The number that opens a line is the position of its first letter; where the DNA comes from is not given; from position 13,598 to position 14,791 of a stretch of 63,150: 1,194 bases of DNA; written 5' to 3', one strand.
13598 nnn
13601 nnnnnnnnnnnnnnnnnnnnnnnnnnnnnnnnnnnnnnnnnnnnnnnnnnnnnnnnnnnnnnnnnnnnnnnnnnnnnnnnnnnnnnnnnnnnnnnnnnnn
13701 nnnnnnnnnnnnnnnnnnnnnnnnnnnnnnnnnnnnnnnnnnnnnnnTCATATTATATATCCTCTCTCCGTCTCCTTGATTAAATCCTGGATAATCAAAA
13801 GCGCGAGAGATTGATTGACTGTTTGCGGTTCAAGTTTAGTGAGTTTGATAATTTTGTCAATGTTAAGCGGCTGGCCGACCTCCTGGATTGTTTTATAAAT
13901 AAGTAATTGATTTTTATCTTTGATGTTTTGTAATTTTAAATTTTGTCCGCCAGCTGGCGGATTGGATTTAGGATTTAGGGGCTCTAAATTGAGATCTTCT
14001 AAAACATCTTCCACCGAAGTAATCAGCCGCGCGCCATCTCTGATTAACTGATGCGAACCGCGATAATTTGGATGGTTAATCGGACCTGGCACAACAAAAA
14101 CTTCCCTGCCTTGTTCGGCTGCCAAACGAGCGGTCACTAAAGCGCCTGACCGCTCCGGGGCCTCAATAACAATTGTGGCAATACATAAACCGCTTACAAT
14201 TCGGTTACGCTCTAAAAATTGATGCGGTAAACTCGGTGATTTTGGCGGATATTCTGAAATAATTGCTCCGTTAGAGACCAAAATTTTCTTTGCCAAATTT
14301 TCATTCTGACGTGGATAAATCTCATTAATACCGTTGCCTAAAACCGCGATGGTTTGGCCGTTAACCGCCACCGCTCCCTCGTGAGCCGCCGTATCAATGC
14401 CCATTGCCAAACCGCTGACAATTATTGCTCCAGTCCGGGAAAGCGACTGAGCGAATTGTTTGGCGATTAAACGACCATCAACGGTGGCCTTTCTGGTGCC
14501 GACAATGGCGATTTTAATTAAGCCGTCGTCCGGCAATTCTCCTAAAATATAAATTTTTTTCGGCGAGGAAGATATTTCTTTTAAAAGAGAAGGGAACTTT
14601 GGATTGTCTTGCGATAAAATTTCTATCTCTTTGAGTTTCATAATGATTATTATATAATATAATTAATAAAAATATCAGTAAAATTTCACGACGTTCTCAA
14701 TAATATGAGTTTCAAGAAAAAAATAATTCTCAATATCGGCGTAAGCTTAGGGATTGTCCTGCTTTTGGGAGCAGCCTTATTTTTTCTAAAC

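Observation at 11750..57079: GC-rich 14-nt palindrome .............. inserted in frame (PPAGG) in five unrelated genes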

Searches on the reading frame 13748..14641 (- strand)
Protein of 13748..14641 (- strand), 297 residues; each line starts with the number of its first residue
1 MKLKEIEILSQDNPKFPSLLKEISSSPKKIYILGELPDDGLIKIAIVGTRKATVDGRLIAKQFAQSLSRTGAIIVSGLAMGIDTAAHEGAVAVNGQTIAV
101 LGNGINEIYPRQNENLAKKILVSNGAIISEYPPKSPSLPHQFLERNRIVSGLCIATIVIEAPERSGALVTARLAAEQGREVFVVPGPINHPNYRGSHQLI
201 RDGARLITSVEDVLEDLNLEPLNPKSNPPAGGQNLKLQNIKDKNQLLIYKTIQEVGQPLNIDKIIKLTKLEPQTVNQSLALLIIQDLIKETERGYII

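Call 6: find_encoding_contigs(protein=window:13748-14641:-, flank=10000, max_places=6)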
Protein window:13748-14641:- (297 aa): 13 contigs read that carry it; 6 places shown.
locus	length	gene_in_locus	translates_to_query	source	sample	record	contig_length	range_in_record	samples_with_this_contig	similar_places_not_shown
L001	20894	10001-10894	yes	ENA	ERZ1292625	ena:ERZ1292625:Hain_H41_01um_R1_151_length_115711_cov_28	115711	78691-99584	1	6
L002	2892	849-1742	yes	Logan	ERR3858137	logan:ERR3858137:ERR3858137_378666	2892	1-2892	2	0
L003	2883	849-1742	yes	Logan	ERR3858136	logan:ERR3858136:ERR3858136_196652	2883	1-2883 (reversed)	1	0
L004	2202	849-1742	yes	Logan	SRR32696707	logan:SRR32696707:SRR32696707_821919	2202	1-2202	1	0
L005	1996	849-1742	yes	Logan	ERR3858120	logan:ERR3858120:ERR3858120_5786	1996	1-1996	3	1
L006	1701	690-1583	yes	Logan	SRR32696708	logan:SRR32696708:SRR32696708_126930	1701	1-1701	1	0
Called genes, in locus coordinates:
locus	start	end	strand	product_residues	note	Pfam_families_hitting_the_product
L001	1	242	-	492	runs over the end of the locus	-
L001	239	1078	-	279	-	-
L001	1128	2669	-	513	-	PF01564:Spermine_synth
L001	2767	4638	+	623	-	PF01471:PG_binding_1 (weak)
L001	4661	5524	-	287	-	PF00398:RrnaAD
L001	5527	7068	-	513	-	PF13541:ChlI, PF00493:MCM (faint), PF00158:Sigma54_activat (faint), PF01078:Mg_chelatase, PF07728:AAA_5 (weak), PF13335:Mg_chelatase_C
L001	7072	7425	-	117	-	PF01258:zf-dskA_traR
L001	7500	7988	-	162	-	-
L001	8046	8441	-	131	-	PF01939:NucS_C (weak), PF08378:NERD (weak), PF02021:UPF0102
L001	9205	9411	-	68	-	-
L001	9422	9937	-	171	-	PF04350:PilO (faint)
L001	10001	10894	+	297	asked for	PF02481:DNA_processg_A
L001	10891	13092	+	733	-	PF01751:Toprim, PF01131:Topoisom_bac, PF01396:Zn_ribbon_Top1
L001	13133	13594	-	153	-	-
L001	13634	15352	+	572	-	PF13328:HD_4, PF01966:HD, PF04607:RelA_SpoT, PF02824:TGS, PF01842:ACT (faint), PF13291:ACT_4, PF22629:ACT_AHAS_ss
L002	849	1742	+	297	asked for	PF02481:DNA_processg_A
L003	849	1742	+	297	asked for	PF02481:DNA_processg_A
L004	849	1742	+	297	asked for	PF02481:DNA_processg_A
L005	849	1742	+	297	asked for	PF02481:DNA_processg_A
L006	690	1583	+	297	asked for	PF02481:DNA_processg_A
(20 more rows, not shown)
